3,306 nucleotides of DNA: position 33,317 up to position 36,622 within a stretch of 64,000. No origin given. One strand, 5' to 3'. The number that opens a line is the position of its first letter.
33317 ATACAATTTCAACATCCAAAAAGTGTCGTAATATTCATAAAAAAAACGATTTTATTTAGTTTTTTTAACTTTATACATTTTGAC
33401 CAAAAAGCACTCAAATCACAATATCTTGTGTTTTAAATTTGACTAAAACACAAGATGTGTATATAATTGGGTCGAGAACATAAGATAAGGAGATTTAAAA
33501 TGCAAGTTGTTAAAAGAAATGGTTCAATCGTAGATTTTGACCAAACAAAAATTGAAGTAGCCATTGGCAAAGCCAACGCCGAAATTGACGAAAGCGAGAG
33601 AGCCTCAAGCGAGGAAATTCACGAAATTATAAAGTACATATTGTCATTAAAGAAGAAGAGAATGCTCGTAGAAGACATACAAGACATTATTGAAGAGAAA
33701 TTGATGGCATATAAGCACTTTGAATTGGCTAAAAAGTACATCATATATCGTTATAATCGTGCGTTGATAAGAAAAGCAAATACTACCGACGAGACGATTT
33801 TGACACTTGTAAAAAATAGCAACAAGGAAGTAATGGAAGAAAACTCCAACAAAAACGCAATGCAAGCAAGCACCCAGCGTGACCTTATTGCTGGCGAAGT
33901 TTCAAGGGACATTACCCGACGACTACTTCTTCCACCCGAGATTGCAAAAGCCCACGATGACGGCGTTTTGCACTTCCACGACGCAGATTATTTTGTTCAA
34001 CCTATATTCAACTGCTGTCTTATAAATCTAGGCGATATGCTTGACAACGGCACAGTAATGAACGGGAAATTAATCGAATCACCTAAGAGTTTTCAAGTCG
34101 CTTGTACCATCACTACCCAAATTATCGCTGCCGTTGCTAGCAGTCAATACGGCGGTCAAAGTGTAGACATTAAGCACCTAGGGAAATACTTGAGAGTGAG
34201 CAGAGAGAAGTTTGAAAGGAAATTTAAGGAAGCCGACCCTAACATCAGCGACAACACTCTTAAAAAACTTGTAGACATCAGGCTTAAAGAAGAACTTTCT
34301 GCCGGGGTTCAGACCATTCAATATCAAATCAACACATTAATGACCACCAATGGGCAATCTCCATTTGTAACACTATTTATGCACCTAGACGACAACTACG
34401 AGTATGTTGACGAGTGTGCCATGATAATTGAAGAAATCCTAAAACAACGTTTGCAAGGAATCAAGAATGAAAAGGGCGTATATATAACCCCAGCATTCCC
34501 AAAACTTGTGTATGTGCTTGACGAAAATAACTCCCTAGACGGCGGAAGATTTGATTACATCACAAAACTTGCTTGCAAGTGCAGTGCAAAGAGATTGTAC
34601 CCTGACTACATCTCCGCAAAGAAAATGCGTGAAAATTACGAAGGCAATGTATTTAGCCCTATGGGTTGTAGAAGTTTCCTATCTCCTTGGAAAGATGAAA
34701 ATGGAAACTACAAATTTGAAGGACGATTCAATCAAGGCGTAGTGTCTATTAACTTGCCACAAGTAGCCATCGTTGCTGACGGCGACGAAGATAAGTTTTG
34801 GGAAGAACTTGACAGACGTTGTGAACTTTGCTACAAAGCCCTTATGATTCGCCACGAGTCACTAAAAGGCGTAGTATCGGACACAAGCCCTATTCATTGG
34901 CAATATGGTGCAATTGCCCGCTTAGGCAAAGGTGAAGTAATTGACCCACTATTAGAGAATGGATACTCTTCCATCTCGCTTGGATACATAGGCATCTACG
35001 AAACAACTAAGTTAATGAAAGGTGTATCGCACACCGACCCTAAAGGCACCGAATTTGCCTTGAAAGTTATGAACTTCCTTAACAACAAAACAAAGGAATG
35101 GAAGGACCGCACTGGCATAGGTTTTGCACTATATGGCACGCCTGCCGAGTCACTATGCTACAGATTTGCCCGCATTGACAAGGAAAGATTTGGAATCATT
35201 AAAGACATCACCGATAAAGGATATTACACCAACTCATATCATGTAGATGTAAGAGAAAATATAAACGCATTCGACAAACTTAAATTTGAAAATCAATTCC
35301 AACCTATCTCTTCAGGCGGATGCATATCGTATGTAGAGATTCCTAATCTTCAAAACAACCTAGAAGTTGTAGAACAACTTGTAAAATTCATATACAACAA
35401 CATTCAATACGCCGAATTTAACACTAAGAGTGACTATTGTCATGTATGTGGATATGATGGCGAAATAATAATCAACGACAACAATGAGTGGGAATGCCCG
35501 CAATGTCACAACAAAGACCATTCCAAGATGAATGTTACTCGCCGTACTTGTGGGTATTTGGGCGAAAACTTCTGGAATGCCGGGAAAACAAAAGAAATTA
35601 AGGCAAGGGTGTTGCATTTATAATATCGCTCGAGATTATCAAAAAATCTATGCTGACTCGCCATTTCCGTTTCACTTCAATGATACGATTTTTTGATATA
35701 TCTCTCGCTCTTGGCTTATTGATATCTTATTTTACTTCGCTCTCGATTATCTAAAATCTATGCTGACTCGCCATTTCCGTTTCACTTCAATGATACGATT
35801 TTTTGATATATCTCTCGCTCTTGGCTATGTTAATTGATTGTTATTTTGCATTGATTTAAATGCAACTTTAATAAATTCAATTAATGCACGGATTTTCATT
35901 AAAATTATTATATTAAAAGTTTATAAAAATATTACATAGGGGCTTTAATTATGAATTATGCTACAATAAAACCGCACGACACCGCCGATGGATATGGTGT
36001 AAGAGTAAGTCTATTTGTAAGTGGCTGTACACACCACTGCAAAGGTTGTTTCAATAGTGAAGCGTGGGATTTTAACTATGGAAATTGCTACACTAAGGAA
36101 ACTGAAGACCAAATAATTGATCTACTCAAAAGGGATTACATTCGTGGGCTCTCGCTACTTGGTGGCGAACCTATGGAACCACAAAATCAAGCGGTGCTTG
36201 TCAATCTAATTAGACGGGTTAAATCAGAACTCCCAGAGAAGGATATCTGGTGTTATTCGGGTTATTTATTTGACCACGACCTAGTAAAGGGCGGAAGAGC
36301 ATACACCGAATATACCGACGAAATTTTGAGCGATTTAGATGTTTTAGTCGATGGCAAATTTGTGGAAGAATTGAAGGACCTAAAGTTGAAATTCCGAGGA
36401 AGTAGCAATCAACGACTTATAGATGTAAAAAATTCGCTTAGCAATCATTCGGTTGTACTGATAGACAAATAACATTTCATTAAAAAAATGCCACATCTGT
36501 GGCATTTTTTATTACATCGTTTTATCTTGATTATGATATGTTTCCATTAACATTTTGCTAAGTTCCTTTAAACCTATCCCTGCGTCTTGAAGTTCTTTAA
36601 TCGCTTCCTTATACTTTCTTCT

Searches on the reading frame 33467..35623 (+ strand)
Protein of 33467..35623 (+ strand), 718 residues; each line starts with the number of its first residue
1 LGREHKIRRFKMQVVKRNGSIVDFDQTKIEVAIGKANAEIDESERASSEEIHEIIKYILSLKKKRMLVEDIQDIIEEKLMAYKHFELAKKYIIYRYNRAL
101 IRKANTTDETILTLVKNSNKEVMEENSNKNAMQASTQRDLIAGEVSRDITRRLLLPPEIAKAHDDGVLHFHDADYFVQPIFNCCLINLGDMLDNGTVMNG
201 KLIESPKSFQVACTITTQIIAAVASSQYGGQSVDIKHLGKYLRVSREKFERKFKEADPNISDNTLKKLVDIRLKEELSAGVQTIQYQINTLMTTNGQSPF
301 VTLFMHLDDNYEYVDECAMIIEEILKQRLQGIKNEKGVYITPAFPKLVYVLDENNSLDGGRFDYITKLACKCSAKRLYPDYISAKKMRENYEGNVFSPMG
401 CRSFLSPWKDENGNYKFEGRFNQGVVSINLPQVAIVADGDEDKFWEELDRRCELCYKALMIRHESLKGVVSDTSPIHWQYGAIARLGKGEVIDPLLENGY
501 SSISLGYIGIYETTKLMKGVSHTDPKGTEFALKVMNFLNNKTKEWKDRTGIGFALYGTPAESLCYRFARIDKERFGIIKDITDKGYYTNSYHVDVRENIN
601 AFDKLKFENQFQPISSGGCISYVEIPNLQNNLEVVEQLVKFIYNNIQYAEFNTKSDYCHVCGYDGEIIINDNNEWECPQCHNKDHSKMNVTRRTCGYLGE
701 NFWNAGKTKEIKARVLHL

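Call 82: search_protein_families(library=pfam, proteins=[window:33467-35623:+], max_evalue=0.001)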
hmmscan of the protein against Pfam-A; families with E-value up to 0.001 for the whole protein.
window:33467-35623:+ (718 aa): 3 families
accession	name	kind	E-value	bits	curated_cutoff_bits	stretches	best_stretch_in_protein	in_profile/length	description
PF13597.11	NRDD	-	3.4e-191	637.2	26.2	1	125-717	1-562/562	Anaerobic ribonucleoside-triphosphate reductase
PF01228.26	Gly_radical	-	7.2e-22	78.4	22.2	1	596-700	2-104/106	Glycine radical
PF03477.21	ATP-cone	-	5.5e-19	68.9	25.8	1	12-98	1-86/88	ATP cone domain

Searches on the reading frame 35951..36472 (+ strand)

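Call 82: search_protein_families(library=pfam, proteins=[window:35951-36472:+], max_evalue=0.001)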
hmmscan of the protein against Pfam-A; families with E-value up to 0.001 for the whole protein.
window:35951-36472:+ (173 aa): 2 families
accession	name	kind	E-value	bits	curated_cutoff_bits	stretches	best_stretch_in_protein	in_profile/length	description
PF13353.11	Fer4_12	-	3.5e-53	180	22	1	13-157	2-137/137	4Fe-4S single cluster domain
PF04055.27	Radical_SAM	-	1.8e-06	28.7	29.5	1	22-99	3-74/166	Radical SAM superfamily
